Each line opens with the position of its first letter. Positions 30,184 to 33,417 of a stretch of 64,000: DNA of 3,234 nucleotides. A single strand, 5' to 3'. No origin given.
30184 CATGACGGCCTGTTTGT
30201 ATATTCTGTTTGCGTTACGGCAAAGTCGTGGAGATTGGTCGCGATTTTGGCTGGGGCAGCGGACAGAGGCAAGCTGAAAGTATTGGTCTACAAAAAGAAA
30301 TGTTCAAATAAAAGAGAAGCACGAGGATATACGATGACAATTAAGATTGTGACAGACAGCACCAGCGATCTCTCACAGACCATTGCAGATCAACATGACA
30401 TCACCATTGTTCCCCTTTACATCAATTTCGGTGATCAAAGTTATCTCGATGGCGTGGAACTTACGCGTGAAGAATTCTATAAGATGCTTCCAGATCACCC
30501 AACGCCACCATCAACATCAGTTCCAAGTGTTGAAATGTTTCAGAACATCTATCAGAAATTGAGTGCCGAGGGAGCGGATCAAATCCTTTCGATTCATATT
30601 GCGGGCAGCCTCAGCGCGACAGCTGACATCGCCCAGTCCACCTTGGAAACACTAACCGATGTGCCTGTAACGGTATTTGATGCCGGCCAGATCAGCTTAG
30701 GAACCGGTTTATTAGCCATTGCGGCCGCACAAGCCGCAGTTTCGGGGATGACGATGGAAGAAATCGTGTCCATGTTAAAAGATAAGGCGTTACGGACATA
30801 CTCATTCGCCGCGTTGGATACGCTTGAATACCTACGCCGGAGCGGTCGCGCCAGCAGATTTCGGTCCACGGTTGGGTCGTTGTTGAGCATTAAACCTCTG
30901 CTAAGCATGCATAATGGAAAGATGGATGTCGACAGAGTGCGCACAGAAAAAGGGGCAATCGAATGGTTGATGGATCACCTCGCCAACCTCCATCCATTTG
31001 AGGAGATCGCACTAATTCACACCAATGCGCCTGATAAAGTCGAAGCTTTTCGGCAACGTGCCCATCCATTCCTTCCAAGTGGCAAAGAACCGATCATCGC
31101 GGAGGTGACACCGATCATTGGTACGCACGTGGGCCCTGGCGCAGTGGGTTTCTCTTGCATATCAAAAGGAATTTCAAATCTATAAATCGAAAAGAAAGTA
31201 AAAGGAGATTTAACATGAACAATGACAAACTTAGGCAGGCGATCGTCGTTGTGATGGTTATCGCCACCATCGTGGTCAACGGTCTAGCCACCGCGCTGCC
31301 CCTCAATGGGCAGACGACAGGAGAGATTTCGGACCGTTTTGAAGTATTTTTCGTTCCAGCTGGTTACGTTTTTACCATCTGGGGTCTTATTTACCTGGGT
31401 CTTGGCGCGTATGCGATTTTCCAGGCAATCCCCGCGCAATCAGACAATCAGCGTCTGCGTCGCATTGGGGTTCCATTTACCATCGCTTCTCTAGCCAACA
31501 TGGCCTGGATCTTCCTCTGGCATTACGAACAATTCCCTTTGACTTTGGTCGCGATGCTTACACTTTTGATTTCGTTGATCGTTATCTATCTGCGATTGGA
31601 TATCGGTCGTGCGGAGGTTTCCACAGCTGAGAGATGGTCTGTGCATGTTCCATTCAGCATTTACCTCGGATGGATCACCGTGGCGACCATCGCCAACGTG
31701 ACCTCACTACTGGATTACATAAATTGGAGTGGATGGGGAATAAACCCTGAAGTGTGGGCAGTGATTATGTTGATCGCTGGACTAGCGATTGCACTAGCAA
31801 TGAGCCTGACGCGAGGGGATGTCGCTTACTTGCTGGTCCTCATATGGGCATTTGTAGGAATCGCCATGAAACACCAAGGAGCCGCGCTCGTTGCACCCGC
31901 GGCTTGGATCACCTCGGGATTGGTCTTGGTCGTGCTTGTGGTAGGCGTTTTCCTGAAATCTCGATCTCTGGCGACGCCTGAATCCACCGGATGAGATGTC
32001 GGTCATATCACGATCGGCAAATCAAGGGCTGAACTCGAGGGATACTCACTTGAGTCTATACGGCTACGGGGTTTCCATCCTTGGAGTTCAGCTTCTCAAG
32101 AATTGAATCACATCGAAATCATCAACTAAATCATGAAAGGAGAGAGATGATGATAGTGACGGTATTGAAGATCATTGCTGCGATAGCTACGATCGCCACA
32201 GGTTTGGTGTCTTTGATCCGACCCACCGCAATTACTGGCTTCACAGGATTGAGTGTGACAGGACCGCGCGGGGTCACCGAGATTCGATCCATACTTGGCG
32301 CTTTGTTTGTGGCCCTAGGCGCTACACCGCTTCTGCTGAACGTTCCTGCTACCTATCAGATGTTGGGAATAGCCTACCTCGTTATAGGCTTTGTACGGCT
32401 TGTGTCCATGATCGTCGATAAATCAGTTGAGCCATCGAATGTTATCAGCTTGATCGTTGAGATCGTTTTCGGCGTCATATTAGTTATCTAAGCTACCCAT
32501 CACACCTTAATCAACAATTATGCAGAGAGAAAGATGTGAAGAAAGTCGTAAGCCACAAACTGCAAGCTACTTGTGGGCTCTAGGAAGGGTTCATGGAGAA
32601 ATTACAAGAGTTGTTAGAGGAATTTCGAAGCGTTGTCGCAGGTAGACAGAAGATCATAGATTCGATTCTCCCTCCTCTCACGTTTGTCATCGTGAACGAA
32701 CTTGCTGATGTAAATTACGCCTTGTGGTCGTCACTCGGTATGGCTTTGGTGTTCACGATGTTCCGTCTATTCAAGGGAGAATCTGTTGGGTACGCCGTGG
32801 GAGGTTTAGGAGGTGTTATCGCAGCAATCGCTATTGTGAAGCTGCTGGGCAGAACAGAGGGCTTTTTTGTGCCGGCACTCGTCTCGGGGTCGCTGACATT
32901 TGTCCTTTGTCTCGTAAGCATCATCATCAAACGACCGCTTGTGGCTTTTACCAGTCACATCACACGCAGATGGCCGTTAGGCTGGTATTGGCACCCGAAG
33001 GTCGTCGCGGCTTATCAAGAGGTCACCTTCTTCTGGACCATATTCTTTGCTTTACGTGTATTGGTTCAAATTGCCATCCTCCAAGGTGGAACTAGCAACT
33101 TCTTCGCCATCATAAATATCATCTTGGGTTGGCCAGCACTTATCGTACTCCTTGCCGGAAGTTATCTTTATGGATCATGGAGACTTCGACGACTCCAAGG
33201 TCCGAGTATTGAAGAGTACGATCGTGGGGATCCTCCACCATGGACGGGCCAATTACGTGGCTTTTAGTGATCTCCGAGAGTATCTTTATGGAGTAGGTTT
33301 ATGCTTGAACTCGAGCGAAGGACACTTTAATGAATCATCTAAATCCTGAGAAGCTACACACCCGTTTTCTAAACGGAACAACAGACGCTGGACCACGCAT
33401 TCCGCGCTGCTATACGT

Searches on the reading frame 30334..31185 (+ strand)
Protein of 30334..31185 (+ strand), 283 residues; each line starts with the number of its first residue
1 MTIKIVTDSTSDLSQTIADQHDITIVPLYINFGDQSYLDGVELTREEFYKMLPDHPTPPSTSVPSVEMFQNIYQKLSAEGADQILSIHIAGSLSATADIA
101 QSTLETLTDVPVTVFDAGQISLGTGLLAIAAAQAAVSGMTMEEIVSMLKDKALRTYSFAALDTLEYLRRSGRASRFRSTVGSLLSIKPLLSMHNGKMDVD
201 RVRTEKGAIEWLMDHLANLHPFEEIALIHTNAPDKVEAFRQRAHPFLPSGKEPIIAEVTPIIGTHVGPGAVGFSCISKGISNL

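Call 4: search_protein_families(library=pfam, proteins=[window:30334-31185:+], max_evalue=0.01)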
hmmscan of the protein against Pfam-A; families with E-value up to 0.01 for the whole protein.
window:30334-31185:+ (283 aa): 1 family
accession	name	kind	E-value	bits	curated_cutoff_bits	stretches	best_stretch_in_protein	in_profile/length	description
PF02645.21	DegV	-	4.5e-75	253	27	1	2-277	1-279/280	Uncharacterised protein, DegV family COG1307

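Call 5: search_protein_families(library=ncbifam, proteins=[window:30334-31185:+], max_evalue=0.01)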
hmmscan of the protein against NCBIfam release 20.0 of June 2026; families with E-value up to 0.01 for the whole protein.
window:30334-31185:+ (283 aa): 2 families
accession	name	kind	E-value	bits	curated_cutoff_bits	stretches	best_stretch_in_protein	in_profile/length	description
TIGR00762.1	DegV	domain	6e-79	265.1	99.7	1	3-275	1-275/276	DegV family EDD domain-containing protein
NF038249.1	fatty_FakB1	equivalog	4.2e-43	147.5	350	1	1-281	1-285/286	fatty acid kinase binding subunit FakB1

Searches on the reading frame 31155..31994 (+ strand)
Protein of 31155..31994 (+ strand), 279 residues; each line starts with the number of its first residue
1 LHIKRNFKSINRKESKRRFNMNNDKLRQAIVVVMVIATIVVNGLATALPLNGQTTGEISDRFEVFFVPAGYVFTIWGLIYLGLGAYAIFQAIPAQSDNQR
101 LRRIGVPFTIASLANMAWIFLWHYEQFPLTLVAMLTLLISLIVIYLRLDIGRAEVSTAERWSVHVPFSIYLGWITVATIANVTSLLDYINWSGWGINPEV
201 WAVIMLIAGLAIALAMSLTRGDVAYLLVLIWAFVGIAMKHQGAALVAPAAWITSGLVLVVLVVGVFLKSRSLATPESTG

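Call 4: search_protein_families(library=pfam, proteins=[window:31155-31994:+], max_evalue=0.01)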
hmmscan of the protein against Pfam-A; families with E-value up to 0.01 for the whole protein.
window:31155-31994:+ (279 aa): 1 family
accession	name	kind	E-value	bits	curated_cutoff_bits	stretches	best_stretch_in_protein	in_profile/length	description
PF03073.20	TspO_MBR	-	5.7e-05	23.3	24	1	41-183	11-142/145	TspO/MBR family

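Call 5: search_protein_families(library=ncbifam, proteins=[window:31155-31994:+], max_evalue=0.01)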
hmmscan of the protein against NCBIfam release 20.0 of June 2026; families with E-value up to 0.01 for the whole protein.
window:31155-31994:+ (279 aa): 0 families

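Call 51: search_solved_structures(query=A2, max_evalue=1, show_alignments=1)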
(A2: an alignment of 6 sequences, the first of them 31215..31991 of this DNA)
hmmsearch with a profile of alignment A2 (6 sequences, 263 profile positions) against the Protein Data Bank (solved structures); distinct sequences matched with E-value up to 1: 0.

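Call 52: search_protein_families(library=pfam, alignment_id=A2, max_evalue=0.01)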
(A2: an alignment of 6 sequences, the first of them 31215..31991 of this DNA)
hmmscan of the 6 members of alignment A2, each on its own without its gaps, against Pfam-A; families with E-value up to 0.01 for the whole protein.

A. member 1, window:31215-31991:+ (259 aa): 1 family
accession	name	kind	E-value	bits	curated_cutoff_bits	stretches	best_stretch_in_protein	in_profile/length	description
PF03073.20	TspO_MBR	-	6.3e-05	23.2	24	1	21-163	11-142/145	TspO/MBR family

B. families by the number of members that match (of 6 scanned): 2 families
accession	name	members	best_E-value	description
PF03073.20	TspO_MBR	5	3.3e-07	TspO/MBR family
PF13273.12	DUF4064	1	0.0031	Protein of unknown function (DUF4064)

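Call 76: find_homologous_proteins(query=window:31215-31991:+)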
Query window:31215-31991:+ (259 aa): 7974 proteins with E <= 0.001 among 8000 candidates; the best 120 are listed.
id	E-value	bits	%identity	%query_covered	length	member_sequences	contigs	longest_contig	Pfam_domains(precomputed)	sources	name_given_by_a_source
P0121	2.3e-159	547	100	100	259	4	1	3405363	-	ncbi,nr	ncbi:MAG: hypothetical protein JSV37_14945 [Anaerolineaceae bacterium]|nr:MAG: hypothetical protein 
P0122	1.2e-145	502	91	100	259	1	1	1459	PF03073.21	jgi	jgi:hypothetical protein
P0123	2.1e-145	501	90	100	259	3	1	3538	PF03073.21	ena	-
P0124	1.3e-137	475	86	100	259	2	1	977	-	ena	-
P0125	6.8e-136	470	85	100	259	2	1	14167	PF03073.21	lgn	-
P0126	2.3e-134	465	84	100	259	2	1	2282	PF03073.21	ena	-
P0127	5.4e-134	463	85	100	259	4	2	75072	PF03073.21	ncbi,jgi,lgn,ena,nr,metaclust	ncbi:MAG: hypothetical protein AMJ88_03615 [Anaerolineae bacterium SM23_ 63]|nr:MAG: hypothetical pr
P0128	2.0e-132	458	84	100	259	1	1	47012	PF03073.21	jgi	jgi:hypothetical protein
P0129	2.0e-132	458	82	100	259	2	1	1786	PF03073.21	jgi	jgi:hypothetical protein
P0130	2.3e-132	458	84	100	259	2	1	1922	PF03073.21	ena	-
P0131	1.3e-131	456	83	100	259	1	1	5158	PF03073.21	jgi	jgi:hypothetical protein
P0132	2.9e-131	455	84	100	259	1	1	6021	PF03073.21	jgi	jgi:hypothetical protein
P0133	4.8e-131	454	83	100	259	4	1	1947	PF03073.21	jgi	jgi:hypothetical protein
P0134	5.3e-129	447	81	99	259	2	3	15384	PF03073.21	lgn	-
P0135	5.6e-128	444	80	100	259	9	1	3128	PF03073.21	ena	-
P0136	6.3e-127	440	81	98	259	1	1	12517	PF03073.21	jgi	jgi:benzodiazapine receptor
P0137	1.7e-126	439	80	99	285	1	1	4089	PF03073.21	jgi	jgi:benzodiazapine receptor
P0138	2.4e-126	438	81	99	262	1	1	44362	PF03073.21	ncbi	-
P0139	2.6e-124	432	80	99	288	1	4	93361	PF03073.21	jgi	jgi:benzodiazapine receptor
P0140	4.7e-124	431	78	100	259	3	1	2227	PF03073.21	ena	-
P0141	3.3e-117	408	90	81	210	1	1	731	PF03073.21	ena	-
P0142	2.7e-115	402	72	99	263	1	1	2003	PF03073.21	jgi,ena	-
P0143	1.1e-114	400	72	97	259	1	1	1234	PF03073.21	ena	-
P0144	1.7e-114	400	73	97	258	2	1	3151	PF03073.21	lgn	-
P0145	2.2e-114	399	72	97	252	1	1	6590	PF03073.21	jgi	jgi:benzodiazapine receptor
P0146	3.0e-114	399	72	97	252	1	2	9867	PF03073.21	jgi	jgi:benzodiazapine receptor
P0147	1.6e-113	396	72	97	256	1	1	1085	PF03073.21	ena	-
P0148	3.0e-113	395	70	100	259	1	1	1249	PF03073.21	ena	-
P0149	7.6e-113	394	71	97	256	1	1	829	PF03073.21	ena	-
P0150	8.7e-113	394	69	98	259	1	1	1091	PF03073.21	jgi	jgi:benzodiazapine receptor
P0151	1.6e-112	393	72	95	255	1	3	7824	PF03073.21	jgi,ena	-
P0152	2.6e-112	392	69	99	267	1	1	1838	PF03073.21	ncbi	-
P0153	3.5e-112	392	71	97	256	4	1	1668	PF03073.21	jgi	-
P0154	4.2e-112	392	71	97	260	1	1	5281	PF03073.21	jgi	jgi:benzodiazapine receptor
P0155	4.9e-112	392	72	97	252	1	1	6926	PF03073.21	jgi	jgi:benzodiazapine receptor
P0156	5.2e-112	391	73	95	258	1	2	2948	PF03073.21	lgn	-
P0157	5.7e-112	391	72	97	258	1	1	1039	PF03073.21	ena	-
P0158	7.3e-112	391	72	97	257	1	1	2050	PF03073.21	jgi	jgi:benzodiazapine receptor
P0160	1.2e-111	390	71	97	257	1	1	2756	PF03073.21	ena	-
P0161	1.5e-111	390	70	97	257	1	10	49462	PF03073.21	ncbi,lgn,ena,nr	ncbi:MAG: tryptophan-rich sensory protein [Anaerolineales bacterium]|nr:tryptophan-rich sensory prot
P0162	1.5e-111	390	74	86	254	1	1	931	PF03073.21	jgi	jgi:benzodiazapine receptor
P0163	2.0e-111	390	70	96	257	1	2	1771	PF03073.21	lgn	-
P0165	4.1e-111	389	72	95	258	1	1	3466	PF03073.21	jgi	jgi:benzodiazapine receptor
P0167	6.6e-111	388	68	98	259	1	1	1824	PF03073.21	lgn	-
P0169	1.6e-110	387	72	97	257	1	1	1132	PF03073.21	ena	-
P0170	1.7e-110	386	72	97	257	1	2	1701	PF03073.21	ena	-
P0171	1.7e-110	386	70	97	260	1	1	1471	PF03073.21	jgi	jgi:benzodiazapine receptor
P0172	2.3e-110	386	70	97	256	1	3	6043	PF03073.21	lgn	-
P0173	2.7e-110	386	70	97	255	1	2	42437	PF03073.21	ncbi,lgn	-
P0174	3.3e-110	386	71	97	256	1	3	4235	PF03073.21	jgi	jgi:benzodiazapine receptor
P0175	3.8e-110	385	70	97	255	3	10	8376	PF03073.21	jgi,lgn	-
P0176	5.0e-110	385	73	86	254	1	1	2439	PF03073.21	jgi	jgi:benzodiazapine receptor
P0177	6.5e-110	385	70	97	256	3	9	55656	PF03073.21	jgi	jgi:benzodiazapine receptor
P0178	6.6e-110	385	71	97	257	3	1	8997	PF03073.21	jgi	-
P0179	7.1e-110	384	70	97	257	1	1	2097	PF03073.21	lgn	-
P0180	7.5e-110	384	72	97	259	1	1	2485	PF03073.21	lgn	-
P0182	1.0e-109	384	70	97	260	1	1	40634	PF03073.21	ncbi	-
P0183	1.1e-109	384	69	99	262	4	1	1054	PF03073.21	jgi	-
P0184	1.1e-109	384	70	97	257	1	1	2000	PF03073.21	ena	-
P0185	1.1e-109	384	70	97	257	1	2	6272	PF03073.21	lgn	-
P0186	1.2e-109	384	69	98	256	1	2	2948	PF03073.21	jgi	jgi:hypothetical protein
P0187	1.2e-109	384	69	97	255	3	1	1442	PF03073.21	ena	-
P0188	1.4e-109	384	68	99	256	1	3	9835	PF03073.21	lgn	-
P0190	1.8e-109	383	71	97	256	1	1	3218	PF03073.21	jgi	jgi:benzodiazapine receptor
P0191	2.0e-109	383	69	97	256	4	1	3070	PF03073.21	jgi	jgi:benzodiazapine receptor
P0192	4.2e-109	382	69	97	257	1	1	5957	PF03073.21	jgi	jgi:benzodiazapine receptor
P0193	4.3e-109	382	70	97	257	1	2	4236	PF03073.21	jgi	jgi:benzodiazapine receptor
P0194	5.0e-109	382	68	96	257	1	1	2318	PF03073.21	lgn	-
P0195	5.4e-109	382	72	86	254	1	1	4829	PF03073.21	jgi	jgi:benzodiazapine receptor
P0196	6.4e-109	381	68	98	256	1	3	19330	PF03073.21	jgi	jgi:hypothetical protein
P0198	6.7e-109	381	73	86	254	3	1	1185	PF03073.21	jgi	jgi:benzodiazapine receptor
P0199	8.3e-109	381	69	97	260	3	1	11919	PF27133.1,PF03073.21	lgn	-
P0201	8.9e-109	381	69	97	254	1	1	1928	PF03073.21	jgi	-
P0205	1.2e-108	380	72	87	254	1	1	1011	PF03073.21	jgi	jgi:benzodiazapine receptor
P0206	1.5e-108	380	68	99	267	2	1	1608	PF03073.21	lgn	-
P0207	1.5e-108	380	68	97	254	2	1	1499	PF03073.21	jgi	jgi:benzodiazapine receptor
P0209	1.6e-108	380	66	100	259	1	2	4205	PF03073.21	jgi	jgi:benzodiazapine receptor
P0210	1.7e-108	380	68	97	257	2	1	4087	PF03073.21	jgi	jgi:benzodiazapine receptor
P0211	2.1e-108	380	69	97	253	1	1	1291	PF03073.21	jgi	jgi:hypothetical protein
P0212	2.2e-108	380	70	96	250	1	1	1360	PF03073.21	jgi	jgi:benzodiazapine receptor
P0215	2.8e-108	379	70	97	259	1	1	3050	PF03073.21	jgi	jgi:hypothetical protein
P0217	2.9e-108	379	69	97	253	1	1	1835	PF03073.21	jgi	jgi:hypothetical protein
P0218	2.9e-108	379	69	97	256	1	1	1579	PF03073.21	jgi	jgi:benzodiazapine receptor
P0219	3.3e-108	379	70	97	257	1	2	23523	PF03073.21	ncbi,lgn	-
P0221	3.6e-108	379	67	99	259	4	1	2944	PF03073.21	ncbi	-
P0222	3.7e-108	379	69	97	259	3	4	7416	PF03073.21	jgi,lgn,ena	-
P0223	3.8e-108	379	69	100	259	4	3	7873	PF03073.21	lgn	-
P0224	3.9e-108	379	67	100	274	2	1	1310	PF03073.21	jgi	-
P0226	4.7e-108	378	69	97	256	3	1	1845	PF03073.21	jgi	jgi:benzodiazapine receptor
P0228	4.9e-108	378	70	97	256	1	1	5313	PF03073.21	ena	-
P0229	5.0e-108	378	71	86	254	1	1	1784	PF03073.21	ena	-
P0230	5.2e-108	378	69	97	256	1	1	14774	PF03073.21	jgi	jgi:benzodiazapine receptor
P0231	5.4e-108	378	69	97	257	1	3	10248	PF03073.21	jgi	jgi:benzodiazapine receptor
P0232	5.5e-108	378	71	89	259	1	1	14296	PF03073.21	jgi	-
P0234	6.0e-108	378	67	100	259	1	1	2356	PF03073.21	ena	-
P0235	6.2e-108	378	67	100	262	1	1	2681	PF03073.21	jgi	jgi:hypothetical protein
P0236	7.0e-108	378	69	97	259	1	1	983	PF03073.21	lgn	-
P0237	7.7e-108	378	70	97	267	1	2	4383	PF03073.21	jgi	jgi:benzodiazapine receptor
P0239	1.1e-107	377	68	97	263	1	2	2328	PF03073.21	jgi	jgi:benzodiazapine receptor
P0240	1.2e-107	377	67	100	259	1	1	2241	PF03073.21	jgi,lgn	-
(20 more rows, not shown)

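Call 79: find_encoding_contigs(protein=P0121, flank=10000, max_places=2)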
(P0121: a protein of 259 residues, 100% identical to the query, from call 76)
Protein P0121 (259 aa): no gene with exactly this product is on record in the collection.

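Call 84: predict_structure(alignment_id=A4)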
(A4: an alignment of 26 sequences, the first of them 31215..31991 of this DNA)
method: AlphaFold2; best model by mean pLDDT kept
length: 259 residues; sequences in the alignment: 26
mean_pLDDT: 81.3   pTM: 0.81
mean pLDDT of the five models: 81.3, 76.9, 68.7, 66.2, 63.5
residues with pLDDT >= 90: 64; 70-90: 160; 50-70: 29; < 50: 6
segments of 3 or more residues with pLDDT < 50: 254-259
pLDDT, mean of each block of 10 residues (from residue 1): 83 92 79 73 57 71 89 87 91 92 87 93 91 87 90 84 75 66 79 74 86 82 84 90 80 47
secondary structure, 60 per line:
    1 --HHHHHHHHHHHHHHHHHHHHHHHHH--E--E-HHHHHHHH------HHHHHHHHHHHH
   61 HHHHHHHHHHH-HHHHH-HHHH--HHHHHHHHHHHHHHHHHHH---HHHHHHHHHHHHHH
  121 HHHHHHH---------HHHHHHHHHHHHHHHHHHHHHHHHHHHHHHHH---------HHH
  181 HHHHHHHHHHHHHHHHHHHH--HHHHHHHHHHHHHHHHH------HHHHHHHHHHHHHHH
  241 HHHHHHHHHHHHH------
elements in order: H3-27 H35-42 H49-71 H73-77 H79-82 H85-103 H107-127 H137-168 H178-200 H203-219 H226-253

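Call 86: fold_search(model_id=the predicted structure, library=pdb)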
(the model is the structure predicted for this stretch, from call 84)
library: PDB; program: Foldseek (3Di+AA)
matches with E <= 10: 86; with E <= 0.001: 0
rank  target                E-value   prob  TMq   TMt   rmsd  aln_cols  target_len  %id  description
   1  9dze_a                1.3e+00  0.60  0.34  0.33   8.5       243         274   12  Computationally Designed Bifaceted Protein Nanomaterial pD5-14 (released 2024-10-30)
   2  8th3_A                1.3e+00  0.11  0.21  0.16  24.6       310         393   11  Structure of AT118-H Nanobody Antagonist in Complex with the Angiotensin II Type I Receptor (released 2024-05-22)
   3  6y4l_A                1.4e+00  0.16  0.23  0.23  21.0       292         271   10  Crystal structure of human ER membrane protein complex subunits EMC2 and EMC9 (released 2020-05-27)
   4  7wz4_R                1.9e+00  0.16  0.26  0.28  11.5       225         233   20  Structure of an orphan GPCR-G protein signaling complex (released 2022-10-26)
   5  9u81_R                2.5e+00  0.08  0.20  0.15  22.7       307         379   14  Cryo-EM structure of tolvaptan-bound human vasopressin V2 receptor complex with Fab (released 2025-12-10)
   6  6e9t_A                2.8e+00  0.35  0.38  0.42   9.5       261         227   10  DHF58 filament (released 2018-11-21)
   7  7v6p                  3.0e+00  0.16  0.26  0.29  10.7       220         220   11  Crystal structure of human sNASP TPR domain (released 2021-12-29)
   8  4fsc_A                3.0e+00  0.08  0.19  0.18  17.6       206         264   12  Crystal Structure of Bacillus thuringiensis PlcR in its apo form (released 2013-03-13)
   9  8t1w                  3.1e+00  0.10  0.24  0.19  24.6       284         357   16  Crystal structure of orphan G protein-coupled receptor 6 with bound CVN424 (released 2024-12-04)
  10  4py0                  3.4e+00  0.09  0.23  0.18  24.6       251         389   10  Crystal structure of P2Y12 receptor in complex with 2MeSATP (released 2014-04-30)
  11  4tql_A                3.4e+00  0.05  0.15  0.17  29.9       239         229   11  Computationally designed three helix bundle (released 2014-10-15)
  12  6a93_B                3.7e+00  0.07  0.21  0.17  21.4       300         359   12  Crystal structure of 5-HT2AR in complex with risperidone (released 2019-02-13)
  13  7wc8                  3.7e+00  0.06  0.20  0.16  24.7       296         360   11  Crystal structure of serotonin 2A receptor in complex with lumateperone (released 2022-01-26)
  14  8xvl_R                3.8e+00  0.05  0.18  0.13  23.7       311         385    9  Cryo-EM structure of ETAR bound with Zibotentan (released 2024-08-28)
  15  9dze_f                4.2e+00  0.20  0.34  0.32  14.0       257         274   13  Computationally Designed Bifaceted Protein Nanomaterial pD5-14 (released 2024-10-30)
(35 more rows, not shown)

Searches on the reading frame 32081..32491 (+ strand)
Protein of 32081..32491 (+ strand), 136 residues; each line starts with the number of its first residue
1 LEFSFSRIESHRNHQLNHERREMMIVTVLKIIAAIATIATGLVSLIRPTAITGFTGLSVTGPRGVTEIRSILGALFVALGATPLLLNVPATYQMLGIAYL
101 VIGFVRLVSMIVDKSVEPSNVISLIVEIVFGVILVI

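Call 4: search_protein_families(library=pfam, proteins=[window:32081-32491:+], max_evalue=0.01)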
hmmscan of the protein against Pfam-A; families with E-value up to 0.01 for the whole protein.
window:32081-32491:+ (136 aa): 2 families
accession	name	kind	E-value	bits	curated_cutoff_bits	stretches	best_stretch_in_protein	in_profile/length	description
PF14248.12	DUF4345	-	4.1e-08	33.7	26.5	1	28-135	4-116/119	Domain of unknown function (DUF4345)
PF14087.12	DUF4267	-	2.9e-05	24.4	27.8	1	34-135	1-104/110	Domain of unknown function (DUF4267)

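Call 5: search_protein_families(library=ncbifam, proteins=[window:32081-32491:+], max_evalue=0.01)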
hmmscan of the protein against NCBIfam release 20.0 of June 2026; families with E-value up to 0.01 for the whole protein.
window:32081-32491:+ (136 aa): 2 families
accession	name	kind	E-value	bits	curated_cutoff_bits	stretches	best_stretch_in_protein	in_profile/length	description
NF051484.1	AGROH133_08824_fam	exception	1.6e-15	57.5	120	1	29-132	13-118/126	AGROH133_08824 family phage infection protein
NF007577.0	PRK10209.1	equivalog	0.0019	18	189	0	6-47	7-48/190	HdeD family acid-resistance protein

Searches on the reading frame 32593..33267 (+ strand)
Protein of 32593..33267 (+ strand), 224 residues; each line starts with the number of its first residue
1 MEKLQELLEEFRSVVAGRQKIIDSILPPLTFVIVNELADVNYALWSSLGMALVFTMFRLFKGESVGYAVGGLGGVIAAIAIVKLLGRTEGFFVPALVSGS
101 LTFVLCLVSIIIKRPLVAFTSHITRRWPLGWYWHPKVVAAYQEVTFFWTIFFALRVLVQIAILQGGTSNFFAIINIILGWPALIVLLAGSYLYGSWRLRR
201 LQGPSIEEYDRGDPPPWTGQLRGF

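Call 4: search_protein_families(library=pfam, proteins=[window:32593-33267:+], max_evalue=0.01)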
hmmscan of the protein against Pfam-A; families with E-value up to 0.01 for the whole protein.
window:32593-33267:+ (224 aa): 1 family
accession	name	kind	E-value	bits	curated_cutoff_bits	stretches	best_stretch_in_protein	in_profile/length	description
PF11361.13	DUF3159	-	9.1e-35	120.6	34.2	1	17-192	3-179/188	Protein of unknown function (DUF3159)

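Call 5: search_protein_families(library=ncbifam, proteins=[window:32593-33267:+], max_evalue=0.01)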
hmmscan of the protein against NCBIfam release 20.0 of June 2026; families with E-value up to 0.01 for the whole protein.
window:32593-33267:+ (224 aa): 4 families
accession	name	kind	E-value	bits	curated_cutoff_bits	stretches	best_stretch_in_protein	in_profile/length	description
NF041646.1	VC0807_fam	subfamily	5.8e-05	22.8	65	1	21-187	7-181/189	VC0807 family protein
NF033137.0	SMR_qac_int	equivalog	0.0031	18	188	1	38-88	55-106/109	Qac family quaternary ammonium compound efflux SMR transporter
NF000067.2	SMR_qac_FL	exception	0.0042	17.6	205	1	39-87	57-106/110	quaternary ammonium compound efflux SMR transporter QacL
NF000278.1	SMR_qac_G2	exception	0.009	16.4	220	1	39-87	57-106/110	quaternary ammonium compound efflux SMR transporter QacG2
